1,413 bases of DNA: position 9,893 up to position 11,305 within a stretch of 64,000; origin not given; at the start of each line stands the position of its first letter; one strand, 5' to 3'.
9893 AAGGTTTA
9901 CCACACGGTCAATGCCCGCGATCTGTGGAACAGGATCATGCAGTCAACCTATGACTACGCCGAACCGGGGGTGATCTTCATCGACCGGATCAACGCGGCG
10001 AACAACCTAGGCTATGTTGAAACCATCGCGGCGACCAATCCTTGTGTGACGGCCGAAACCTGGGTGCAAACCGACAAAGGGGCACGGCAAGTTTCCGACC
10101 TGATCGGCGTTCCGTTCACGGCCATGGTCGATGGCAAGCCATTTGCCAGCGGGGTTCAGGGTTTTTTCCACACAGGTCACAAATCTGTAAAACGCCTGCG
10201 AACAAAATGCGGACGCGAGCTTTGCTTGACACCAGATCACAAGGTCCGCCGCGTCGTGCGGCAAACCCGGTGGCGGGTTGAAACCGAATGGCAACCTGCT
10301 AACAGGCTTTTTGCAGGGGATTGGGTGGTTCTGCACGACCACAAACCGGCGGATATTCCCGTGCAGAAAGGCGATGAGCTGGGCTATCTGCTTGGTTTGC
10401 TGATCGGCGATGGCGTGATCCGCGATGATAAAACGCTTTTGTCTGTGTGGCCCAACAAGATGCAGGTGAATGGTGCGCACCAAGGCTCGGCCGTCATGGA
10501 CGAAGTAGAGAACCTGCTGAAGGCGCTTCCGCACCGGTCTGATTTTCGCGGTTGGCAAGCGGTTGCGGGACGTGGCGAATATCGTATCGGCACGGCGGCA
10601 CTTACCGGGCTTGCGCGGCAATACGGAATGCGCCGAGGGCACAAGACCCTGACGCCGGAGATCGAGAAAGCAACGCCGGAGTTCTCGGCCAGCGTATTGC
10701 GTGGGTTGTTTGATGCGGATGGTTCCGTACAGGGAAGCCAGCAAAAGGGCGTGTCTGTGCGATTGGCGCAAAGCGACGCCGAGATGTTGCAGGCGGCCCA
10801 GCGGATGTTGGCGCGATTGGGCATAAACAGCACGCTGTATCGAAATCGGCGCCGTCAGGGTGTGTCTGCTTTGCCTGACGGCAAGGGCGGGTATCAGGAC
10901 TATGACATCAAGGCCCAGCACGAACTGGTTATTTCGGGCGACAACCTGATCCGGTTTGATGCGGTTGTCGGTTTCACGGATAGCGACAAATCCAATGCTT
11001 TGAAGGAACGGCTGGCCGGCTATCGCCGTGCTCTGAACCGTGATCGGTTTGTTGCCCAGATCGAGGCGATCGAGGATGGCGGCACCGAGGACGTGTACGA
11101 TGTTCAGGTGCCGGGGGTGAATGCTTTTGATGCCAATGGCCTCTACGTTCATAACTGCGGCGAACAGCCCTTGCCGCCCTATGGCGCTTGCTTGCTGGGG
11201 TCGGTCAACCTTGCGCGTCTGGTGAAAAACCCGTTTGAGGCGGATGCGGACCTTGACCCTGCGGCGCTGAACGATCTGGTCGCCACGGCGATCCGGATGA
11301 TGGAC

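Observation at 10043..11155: Full-length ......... intein inserted at the thiyl-radical cysteine of class II ribonucleotide reductase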

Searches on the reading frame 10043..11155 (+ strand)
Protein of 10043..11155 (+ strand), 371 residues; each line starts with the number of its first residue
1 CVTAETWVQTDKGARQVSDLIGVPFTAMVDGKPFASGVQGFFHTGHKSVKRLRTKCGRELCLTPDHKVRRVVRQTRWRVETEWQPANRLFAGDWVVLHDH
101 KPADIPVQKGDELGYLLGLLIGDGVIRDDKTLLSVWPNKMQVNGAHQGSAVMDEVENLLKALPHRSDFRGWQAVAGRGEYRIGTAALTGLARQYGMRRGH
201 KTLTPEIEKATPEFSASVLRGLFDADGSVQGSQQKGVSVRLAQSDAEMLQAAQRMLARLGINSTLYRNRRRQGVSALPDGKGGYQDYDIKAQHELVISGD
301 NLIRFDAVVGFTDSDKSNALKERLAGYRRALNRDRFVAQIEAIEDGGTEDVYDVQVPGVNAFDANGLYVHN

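Call 4: search_protein_families(library=pfam, proteins=[window:10043-11155:+], max_evalue=0.01)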
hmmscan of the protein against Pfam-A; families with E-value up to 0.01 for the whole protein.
window:10043-11155:+ (371 aa): 2 families
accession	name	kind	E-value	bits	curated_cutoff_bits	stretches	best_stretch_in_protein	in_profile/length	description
PF14528.11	LAGLIDADG_3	-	1.9e-25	89.4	22.5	1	213-310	1-82/82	LAGLIDADG-like domain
PF14890.11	Intein_splicing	-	3.5e-11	43.6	35.8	1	36-371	36-155/155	Intein splicing domain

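Call 5: search_protein_families(library=ncbifam, proteins=[window:10043-11155:+], max_evalue=0.01)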
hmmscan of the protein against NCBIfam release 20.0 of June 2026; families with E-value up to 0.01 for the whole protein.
window:10043-11155:+ (371 aa): 10 families
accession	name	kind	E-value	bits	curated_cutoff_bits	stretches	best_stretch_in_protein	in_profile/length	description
NF006207.0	PRK08332.1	equivalog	2e-18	65.1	2400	1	42-371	941-1241/1684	vitamin B12-dependent ribonucleotide reductase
NF005852.0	PRK07773.1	equivalog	1.5e-17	63.2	780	2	33-334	437-722/886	replicative DNA helicase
NF007072.0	PRK09519.1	equivalog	3.3e-10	39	1024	1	26-266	284-513/790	intein-containing recombinase RecA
NF038098.1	GyrA_w_intein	exception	1.1e-07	30.2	1850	1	39-269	164-390/1232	intein-containing DNA gyrase subunit A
NF003159.0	PRK04132.1-4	equivalog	1.2e-06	26.8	999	1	30-318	104-339/852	replication factor C small subunit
NF011418.0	PRK14845.1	equivalog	1.3e-06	26.5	756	1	211-324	226-312/1049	translation initiation factor IF-2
NF011491.0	PRK14898.1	equivalog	9.3e-06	23.9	783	1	166-272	288-391/860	DNA-directed RNA polymerase subunit A''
TIGR01445.1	intein_Nterm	domain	1.9e-05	25.5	24.5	1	1-69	1-82/83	intein N-terminal splicing region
NF045703.1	rSAM_Tes_intein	exception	0.00023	19.1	1700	0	212-357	460-594/1040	tetraether lipid synthase Tes, intein-containing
TIGR01443.1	intein_Cterm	domain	0.00057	20.1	15.6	1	350-371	1-23/24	intein C-terminal splicing region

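Call 7: search_solved_structures(query=window:10043-11155:+, show_alignments=2, max_evalue=0.01)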
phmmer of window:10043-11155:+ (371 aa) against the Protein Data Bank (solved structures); distinct sequences matched with E-value up to 0.01: 4.
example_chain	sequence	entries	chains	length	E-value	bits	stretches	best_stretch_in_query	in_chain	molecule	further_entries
4o1r_A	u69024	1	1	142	0.00026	23.6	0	321-371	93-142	Replicative DNA helicase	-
6frg_A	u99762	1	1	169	0.0026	20.3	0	334-370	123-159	Replicative DNA helicase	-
6frh_A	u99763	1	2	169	0.0027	20.2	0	334-370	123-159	Replicative DNA helicase,Replicative DNA helicase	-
1mi8_A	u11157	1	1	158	0.0093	18.5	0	339-370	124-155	DnaB intein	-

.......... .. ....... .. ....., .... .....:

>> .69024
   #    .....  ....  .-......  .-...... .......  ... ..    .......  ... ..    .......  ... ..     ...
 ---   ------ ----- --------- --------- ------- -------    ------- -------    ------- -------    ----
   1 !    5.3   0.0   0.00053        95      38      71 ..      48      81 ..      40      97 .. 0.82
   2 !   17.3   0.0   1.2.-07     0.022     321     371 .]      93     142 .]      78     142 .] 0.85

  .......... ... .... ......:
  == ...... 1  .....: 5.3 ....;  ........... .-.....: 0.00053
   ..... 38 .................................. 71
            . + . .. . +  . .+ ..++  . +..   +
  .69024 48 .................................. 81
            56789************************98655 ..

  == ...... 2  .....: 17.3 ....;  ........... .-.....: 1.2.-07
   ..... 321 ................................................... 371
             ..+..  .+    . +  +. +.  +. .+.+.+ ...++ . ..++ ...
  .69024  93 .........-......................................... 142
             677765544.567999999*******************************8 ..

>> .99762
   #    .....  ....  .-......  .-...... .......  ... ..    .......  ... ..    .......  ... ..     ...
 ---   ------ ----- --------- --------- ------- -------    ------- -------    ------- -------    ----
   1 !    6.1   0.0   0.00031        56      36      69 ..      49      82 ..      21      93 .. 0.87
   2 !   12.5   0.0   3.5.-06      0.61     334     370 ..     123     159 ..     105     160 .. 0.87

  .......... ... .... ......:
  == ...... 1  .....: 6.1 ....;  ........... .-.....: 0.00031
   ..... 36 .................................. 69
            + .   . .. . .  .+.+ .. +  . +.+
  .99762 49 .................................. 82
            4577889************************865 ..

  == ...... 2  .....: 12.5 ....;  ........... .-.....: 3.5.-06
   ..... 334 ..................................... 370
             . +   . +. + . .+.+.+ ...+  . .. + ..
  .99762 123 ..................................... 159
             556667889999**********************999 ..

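Call 8: find_homologous_proteins(query=window:10043-11155:+, max_evalue=0.00001)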
Query window:10043-11155:+ (371 aa): 314 proteins with E <= 0.00001 among 8000 candidates; the best 120 are listed.
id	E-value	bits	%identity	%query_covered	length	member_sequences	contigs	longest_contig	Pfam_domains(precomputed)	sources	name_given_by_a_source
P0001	3.4e-146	505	64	98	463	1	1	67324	PF02867.21,PF14528.12,PF14890.12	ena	-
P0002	2.1e-143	496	64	100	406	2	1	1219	PF14528.12,PF14890.12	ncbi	ncbi:MAG: ribonucleoside reductase, partial [Spiribacter salinus]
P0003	5.7e-138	478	59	100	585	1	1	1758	PF02867.21,PF14528.12,PF14890.12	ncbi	ncbi:MAG: LAGLIDADG family homing endonuclease, partial [Pseudomonadota bacterium]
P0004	1.2e-135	471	63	92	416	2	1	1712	PF02867.21,PF14528.12,PF14890.12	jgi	jgi:ribonucleoside-diphosphate reductase alpha chain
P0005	3.5e-128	446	56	100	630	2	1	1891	PF02867.21,PF14528.12,PF14890.12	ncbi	ncbi:MAG: LAGLIDADG family homing endonuclease, partial [Candidatus Sedimenticola sp. (ex Thyasira t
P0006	1.4e-124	434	55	100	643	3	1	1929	PF02867.21,PF14528.12,PF14890.12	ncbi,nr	ncbi:MAG: ribonucleoside reductase, partial [Proteobacteria bacterium]|nr:ribonucleoside reductase [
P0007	4.8e-121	423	55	100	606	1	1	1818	PF02867.21,PF14528.12,PF14890.12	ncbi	ncbi:MAG: LAGLIDADG family homing endonuclease, partial [Rhodanobacter sp.]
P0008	7.2e-120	419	54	100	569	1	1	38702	PF02867.21,PF14528.12,PF14890.12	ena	-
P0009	1.1e-118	415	54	100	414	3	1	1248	PF14528.12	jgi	jgi:ribonucleoside-diphosphate reductase alpha chain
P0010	4.7e-117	409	55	94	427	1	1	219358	PF14528.12,PF14890.12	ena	-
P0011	6.6e-117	409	53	100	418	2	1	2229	PF14528.12,PF14890.12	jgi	jgi:ribonucleoside-diphosphate reductase alpha chain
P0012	1.0e-114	402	53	100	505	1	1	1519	PF02867.21,PF14528.12,PF14890.12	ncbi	ncbi:MAG: LAGLIDADG family homing endonuclease, partial [Nitrospiraceae bacterium]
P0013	1.1e-114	402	52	100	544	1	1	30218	PF02867.21,PF14528.12,PF14890.12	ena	-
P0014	3.7e-114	400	54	100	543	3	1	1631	PF02867.21,PF14528.12,PF14890.12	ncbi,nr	ncbi:MAG: ribonucleoside-diphosphate reductase, partial [Alphaproteobacteria bacterium]|nr:ribonucle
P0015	6.1e-113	396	53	100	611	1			PF02867.21,PF14528.12,PF14890.12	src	-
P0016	3.5e-112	393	53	100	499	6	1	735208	PF02867.21,PF14528.12,PF14890.12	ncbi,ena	-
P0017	3.6e-112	393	53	100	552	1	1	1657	PF02867.21,PF14528.12,PF14890.12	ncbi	ncbi:MAG: LAGLIDADG family homing endonuclease, partial [Betaproteobacteria bacterium]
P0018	1.3e-111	392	52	100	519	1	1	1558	PF02867.21,PF14528.12,PF14890.12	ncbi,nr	ncbi:MAG: ribonucleoside-diphosphate reductase, partial [Rhodanobacter sp.]|nr:ribonucleoside-diphos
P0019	2.6e-111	391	52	100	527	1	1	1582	PF05204.20,PF02867.21,PF14528.12,PF14890.12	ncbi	ncbi:MAG: ribonucleoside reductase class II, partial [Desulfobacteraceae bacterium]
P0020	3.5e-111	390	51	100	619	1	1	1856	PF02867.21,PF14528.12,PF14890.12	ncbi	ncbi:MAG: LAGLIDADG family homing endonuclease, partial [Alphaproteobacteria bacterium]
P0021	3.8e-110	387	53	95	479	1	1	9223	PF02867.21,PF14528.12,PF01079.26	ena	-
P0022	6.0e-110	386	53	95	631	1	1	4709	PF02867.21,PF00317.27,PF14528.12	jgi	-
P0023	9.7e-108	379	56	88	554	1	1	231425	PF02867.21,PF14528.12,PF14890.12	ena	-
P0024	4.4e-106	373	51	100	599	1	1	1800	PF02867.21,PF14528.12,PF14890.12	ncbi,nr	ncbi:MAG: ribonucleoside reductase class II, partial [Candidatus Diapherotrites archaeon]|nr:ribonuc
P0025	3.1e-105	371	53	93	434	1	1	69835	PF02867.21,PF14528.12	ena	-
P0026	2.5e-104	368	51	100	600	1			PF02867.21,PF14528.12,PF14890.12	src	-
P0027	3.1e-104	367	49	100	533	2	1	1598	PF02867.21,PF14528.12,PF14890.12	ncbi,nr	ncbi:MAG TPA: ribonucleoside reductase class II, partial [Firmicutes bacterium]|nr:ribonucleoside re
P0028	4.0e-104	367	50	100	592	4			PF02867.21,PF14528.12,PF14890.12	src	-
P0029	2.6e-103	364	51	95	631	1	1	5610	PF02867.21,PF00317.27,PF14528.12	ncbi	ncbi:MAG TPA: LAGLIDADG family homing endonuclease, partial [Stellaceae bacterium]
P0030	5.4e-103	363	54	91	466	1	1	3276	PF02867.21,PF14528.12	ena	-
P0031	7.6e-101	356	47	100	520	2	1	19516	PF02867.21,PF14528.12,PF14890.12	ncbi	-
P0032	8.9e-100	353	49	100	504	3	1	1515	PF02867.21,PF14528.12,PF14890.12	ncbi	ncbi:MAG TPA: LAGLIDADG family homing endonuclease, partial [Anaerolineales bacterium]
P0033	1.1e-98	349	65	68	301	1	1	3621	PF14528.12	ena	-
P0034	2.7e-97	344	54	85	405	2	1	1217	PF02867.21,PF14528.12,PF14890.12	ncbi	ncbi:MAG: LAGLIDADG family homing endonuclease, partial [Pseudomonadota bacterium]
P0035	2.7e-97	344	51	93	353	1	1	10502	PF14528.12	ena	-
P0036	2.5e-95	338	51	86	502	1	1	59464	PF02867.21,PF14528.12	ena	-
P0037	9.5e-95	336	51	88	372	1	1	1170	PF14528.12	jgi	jgi:ribonucleoside-diphosphate reductase alpha chain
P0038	2.1e-94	335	52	90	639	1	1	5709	PF02867.21,PF00317.27,PF14528.12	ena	-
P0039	6.7e-94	333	53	87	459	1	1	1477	PF02867.21,PF14528.12,PF14890.12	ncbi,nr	ncbi:MAG: LAGLIDADG family homing endonuclease, partial [Burkholderiales bacterium]|nr:LAGLIDADG fam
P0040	3.2e-93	331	51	92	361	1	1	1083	PF14528.12,PF14890.12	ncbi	ncbi:MAG: ribonucleoside reductase, partial [Rubrivivax sp.]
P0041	3.4e-93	331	50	96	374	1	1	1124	PF14528.12,PF14890.12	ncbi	ncbi:MAG: ribonucleoside-diphosphate reductase, adenosylcobalamin-dependent, partial [Candidatus The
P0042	5.2e-93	330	49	88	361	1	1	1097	PF14528.12,PF14890.12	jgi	jgi:ribonucleoside-diphosphate reductase alpha chain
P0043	2.1e-92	328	52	89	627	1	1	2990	PF02867.21,PF00317.27,PF14528.12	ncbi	ncbi:MAG: LAGLIDADG family homing endonuclease, partial [Geminicoccales bacterium]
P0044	2.9e-91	325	46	98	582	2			PF02867.21,PF14528.12,PF14890.12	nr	nr:LAGLIDADG family homing endonuclease [Methylococcus sp. BF19-07]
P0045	5.5e-91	324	52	87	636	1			PF02867.21,PF00317.27,PF14528.12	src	-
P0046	2.0e-89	319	53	81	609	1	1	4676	PF02867.21,PF00317.27,PF14528.12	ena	-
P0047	2.6e-89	318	53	81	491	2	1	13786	PF02867.21,PF14528.12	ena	-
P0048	2.4e-87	312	50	85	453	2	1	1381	PF02867.21,PF14528.12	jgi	jgi:ribonucleoside-diphosphate reductase alpha chain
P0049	3.4e-87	311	53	76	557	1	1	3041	PF02867.21,PF00317.27,PF14528.12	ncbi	ncbi:MAG: ribonucleoside reductase, partial [Reyranella sp.]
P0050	1.8e-86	309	49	86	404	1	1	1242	PF02867.21,PF14528.12,PF14890.12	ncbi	ncbi:MAG: LAGLIDADG family homing endonuclease, partial [Burkholderiales bacterium]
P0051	4.5e-86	307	50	82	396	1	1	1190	PF02867.21,PF14528.12,PF14890.12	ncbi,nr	ncbi:MAG: LAGLIDADG family homing endonuclease, partial [Lacisediminimonas sp.]|nr:LAGLIDADG family 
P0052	2.7e-85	305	57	68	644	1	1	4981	PF02867.21,PF14528.12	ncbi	-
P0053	5.1e-85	304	48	87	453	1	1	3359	PF02867.21,PF14528.12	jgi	jgi:ribonucleoside-diphosphate reductase alpha chain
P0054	4.7e-84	301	46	86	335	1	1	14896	PF14528.12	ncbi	-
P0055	6.8e-84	300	57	69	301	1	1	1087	PF14528.12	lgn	-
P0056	8.9e-84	300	51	82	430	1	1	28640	PF02867.21,PF14528.12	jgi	jgi:ribonucleoside-diphosphate reductase alpha chain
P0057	4.0e-83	298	44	100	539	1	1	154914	PF14528.12,PF14890.12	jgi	jgi:ribonucleotide reductase class II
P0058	1.6e-82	296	44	100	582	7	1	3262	PF14528.12,PF14890.12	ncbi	ncbi:MAG: LAGLIDADG family homing endonuclease, partial [Patescibacteria group bacterium]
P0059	2.7e-82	295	53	75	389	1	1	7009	PF02867.21,PF14528.12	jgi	jgi:ribonucleoside-diphosphate reductase alpha chain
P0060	5.2e-82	294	52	74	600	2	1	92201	PF02867.21,PF00317.27,PF14528.12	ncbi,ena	-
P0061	9.4e-82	293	53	75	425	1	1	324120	PF02867.21,PF14528.12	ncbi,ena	-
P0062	1.2e-81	293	47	92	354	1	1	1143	PF14528.12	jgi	jgi:ribonucleoside-diphosphate reductase alpha chain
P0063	1.9e-81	292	64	59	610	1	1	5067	PF02867.21,PF14528.12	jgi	-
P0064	2.5e-81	292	48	82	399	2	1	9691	PF14528.12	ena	-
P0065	4.4e-81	291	54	77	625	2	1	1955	PF02867.21,PF14528.12,PF14890.12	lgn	-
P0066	4.2e-80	288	53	69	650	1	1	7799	PF02867.21,PF14528.12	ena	-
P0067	5.0e-80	288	51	78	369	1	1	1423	PF02867.21,PF14528.12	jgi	jgi:ribonucleoside-diphosphate reductase alpha chain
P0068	1.9e-79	286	56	57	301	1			PF14528.12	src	-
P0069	6.2e-79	284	54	73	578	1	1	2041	PF02867.21,PF00317.27,PF14528.12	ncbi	ncbi:MAG TPA: LAGLIDADG family homing endonuclease, partial [Burkholderiaceae bacterium]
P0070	2.5e-78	282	54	70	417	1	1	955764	PF14528.12,PF14890.12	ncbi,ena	-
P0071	1.2e-77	280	51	76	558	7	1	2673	PF02867.21,PF00317.27,PF14528.12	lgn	-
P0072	1.3e-77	280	55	68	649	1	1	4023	PF02867.21,PF14528.12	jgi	jgi:ribonucleoside-diphosphate reductase alpha chain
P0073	2.3e-77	279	51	80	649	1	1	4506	PF12680.14,PF02867.21,PF00317.27,PF14528.12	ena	-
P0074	2.7e-77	279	44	100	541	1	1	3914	PF14528.12,PF14890.12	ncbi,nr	ncbi:MAG: ribonucleoside-triphosphate reductase, adenosylcobalamin-dependent, partial [Candidatus Ha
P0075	2.7e-77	279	55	66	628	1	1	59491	PF02867.21,PF14528.12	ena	-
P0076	5.5e-77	278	51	70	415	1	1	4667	PF14528.12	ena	-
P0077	6.9e-77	277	53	75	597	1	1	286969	PF02867.21,PF14528.12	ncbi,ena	-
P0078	1.2e-76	276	54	68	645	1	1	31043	PF02867.21,PF14528.12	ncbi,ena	-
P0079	1.6e-76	276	54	70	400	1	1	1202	PF02867.21,PF14528.12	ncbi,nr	ncbi:MAG: LAGLIDADG family homing endonuclease, partial [Burkholderiaceae bacterium]|nr:LAGLIDADG fa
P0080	4.5e-76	275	59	59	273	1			PF02867.21,PF14528.12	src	-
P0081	8.3e-76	274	54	68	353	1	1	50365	PF02867.21,PF14528.12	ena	-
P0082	8.6e-76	274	62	56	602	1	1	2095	PF02867.21,PF14528.12,PF14890.12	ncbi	ncbi:MAG: ribonucleotide reductase alpha subunit, partial [Halothiobacillaceae bacterium]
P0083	1.2e-75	273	50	76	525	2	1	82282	PF02867.21,PF14528.12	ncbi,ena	-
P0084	1.6e-75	273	53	73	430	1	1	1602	PF02867.21,PF14528.12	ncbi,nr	ncbi:MAG: ribonucleoside reductase, partial [Rhodoferax sp.]|nr:ribonucleoside reductase [Rhodoferax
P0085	2.9e-75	272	60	59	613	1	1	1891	PF02867.21,PF14528.12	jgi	jgi:ribonucleoside-diphosphate reductase alpha chain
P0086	1.1e-74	270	50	76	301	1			PF14528.12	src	-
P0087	1.1e-74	270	42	99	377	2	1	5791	PF14528.12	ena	-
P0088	2.7e-74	269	47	87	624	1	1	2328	PF14528.12,PF14890.12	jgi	jgi:hypothetical protein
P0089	3.0e-74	269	59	57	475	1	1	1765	PF02867.21,PF14528.12,PF14890.12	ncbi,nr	ncbi:MAG: ribonucleoside reductase, partial [Rhodospirillaceae bacterium]|nr:ribonucleoside reductas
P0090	4.6e-74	268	40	98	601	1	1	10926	PF02867.21,PF00317.27,PF14528.12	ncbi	ncbi:MAG: ribonucleotide reductase N-terminal alpha domain-containing protein, partial [Desulfosporo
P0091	5.9e-74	268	53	68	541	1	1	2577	PF02867.21,PF14528.12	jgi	jgi:ribonucleoside-diphosphate reductase alpha chain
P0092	8.4e-74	267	62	57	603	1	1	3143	PF02867.21,PF14528.12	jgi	jgi:ribonucleoside-diphosphate reductase alpha chain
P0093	3.0e-73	265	49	76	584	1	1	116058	PF02867.21,PF00317.27,PF14528.12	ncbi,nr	ncbi:MAG: ribonucleotide reductase N-terminal alpha domain-containing protein [Desulfurivibrio sp.]|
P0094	4.1e-73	265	48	76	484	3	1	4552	PF02867.21,PF14528.12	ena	-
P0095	6.3e-73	264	42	100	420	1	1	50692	PF14528.12,PF14890.12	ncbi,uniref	ncbi:LAGLIDADG family homing endonuclease [Ruegeria hyattellae]|uniref:LAGLIDADG family homing endon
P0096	6.3e-73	264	51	77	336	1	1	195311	PF14528.12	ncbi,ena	-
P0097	1.1e-72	263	59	57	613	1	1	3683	PF02867.21,PF14528.12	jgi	jgi:ribonucleoside-diphosphate reductase alpha chain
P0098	4.3e-72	262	58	59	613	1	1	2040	PF02867.21,PF14528.12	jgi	jgi:ribonucleoside-diphosphate reductase alpha chain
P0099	8.8e-72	260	50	68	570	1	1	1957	PF02867.21,PF14528.12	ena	-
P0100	2.4e-71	259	52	69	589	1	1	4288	PF02867.21,PF00317.27,PF14528.12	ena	-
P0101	4.0e-71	258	61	57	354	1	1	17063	PF02867.21,PF14528.12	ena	-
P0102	9.3e-71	257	43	84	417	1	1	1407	PF02867.21,PF14528.12,PF14890.12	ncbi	-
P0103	1.7e-70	256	54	62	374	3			PF02867.21,PF14528.12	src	-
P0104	2.8e-70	256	49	71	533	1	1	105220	PF02867.21,PF00317.27,PF14528.12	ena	-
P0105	3.7e-70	255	41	100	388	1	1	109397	PF14528.12,PF14890.12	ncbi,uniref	ncbi:LAGLIDADG family homing endonuclease [Streptomyces virginiae]|uniref:LAGLIDADG family homing en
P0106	6.5e-70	254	40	100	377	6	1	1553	PF14528.12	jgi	jgi:ribonucleoside-diphosphate reductase alpha chain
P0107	7.0e-70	254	56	58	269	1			PF14528.12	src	-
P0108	7.3e-70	254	44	86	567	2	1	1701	PF14528.12,PF14890.12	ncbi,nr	ncbi:MAG: hypothetical protein KDE56_30125, partial [Anaerolineales bacterium]|nr:hypothetical prote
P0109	1.6e-69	253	39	100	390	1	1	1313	PF14528.12,PF14890.12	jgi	jgi:ribonucleoside-diphosphate reductase alpha chain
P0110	2.3e-69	253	38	100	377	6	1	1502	PF14528.12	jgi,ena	-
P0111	5.0e-69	251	52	67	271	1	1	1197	PF14528.12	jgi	jgi:ribonucleoside-diphosphate reductase alpha chain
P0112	5.6e-69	251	53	64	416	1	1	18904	PF02867.21,PF14528.12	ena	-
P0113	7.7e-69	251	50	65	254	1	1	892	PF14528.12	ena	-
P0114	9.5e-69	250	53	66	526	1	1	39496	PF02867.21,PF14528.12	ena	-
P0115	1.7e-68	250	55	57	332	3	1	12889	PF02867.21,PF14528.12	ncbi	ncbi:MAG: LAGLIDADG family homing endonuclease, partial [Gallionella sp.]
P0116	1.8e-68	250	62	50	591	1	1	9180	PF02867.21,PF14528.12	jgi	jgi:ribonucleoside-diphosphate reductase alpha chain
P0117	2.0e-68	249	58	59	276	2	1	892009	PF14528.12,PF14890.12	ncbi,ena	-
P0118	2.3e-68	249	56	57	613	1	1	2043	PF02867.21,PF14528.12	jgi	jgi:ribonucleoside-diphosphate reductase alpha chain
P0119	3.5e-68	249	49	69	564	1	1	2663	PF02867.21,PF00317.27,PF14528.12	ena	-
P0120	4.7e-68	248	49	68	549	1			PF02867.21,PF00317.27,PF14528.12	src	-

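Call 29: predict_structure(alignment_id=A1)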
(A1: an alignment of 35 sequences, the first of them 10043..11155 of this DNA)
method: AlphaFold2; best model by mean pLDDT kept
length: 371 residues; sequences in the alignment: 35
mean_pLDDT: 89.9   pTM: 0.89
mean pLDDT of the five models: 89.9, 89.4, 89.1, 87.5, 87.4
residues with pLDDT >= 90: 271; 70-90: 74; 50-70: 16; < 50: 10
segments of 3 or more residues with pLDDT < 50: 139-146
pLDDT, mean of each block of 10 residues (from residue 1): 95 93 96 95 98 94 98 89 98 94 61 94 93 78 51 92 85 88 93 95 94 93 95 86 95 92 92 90 91 93 92 93 73 77 97 96 96 89
secondary structure, 60 per line:
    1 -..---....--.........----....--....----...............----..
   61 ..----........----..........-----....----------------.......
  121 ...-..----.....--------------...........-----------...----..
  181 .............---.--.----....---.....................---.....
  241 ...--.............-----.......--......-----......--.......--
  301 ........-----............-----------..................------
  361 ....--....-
elements in order: E7-10 E13-16 H17-20 E26-29 E32-35 E40-54 E59-62 E67-74 E79-85 E94-97 H114-123 E131-135 H150-160 E172-174 E179-184 H185-193 H205-208 H212-226 E227-232 E236-243 H246-258 E264-270 E273-278 E284-289 E292-298 H301-308 H314-325 E337-354 E361-364 E367-370
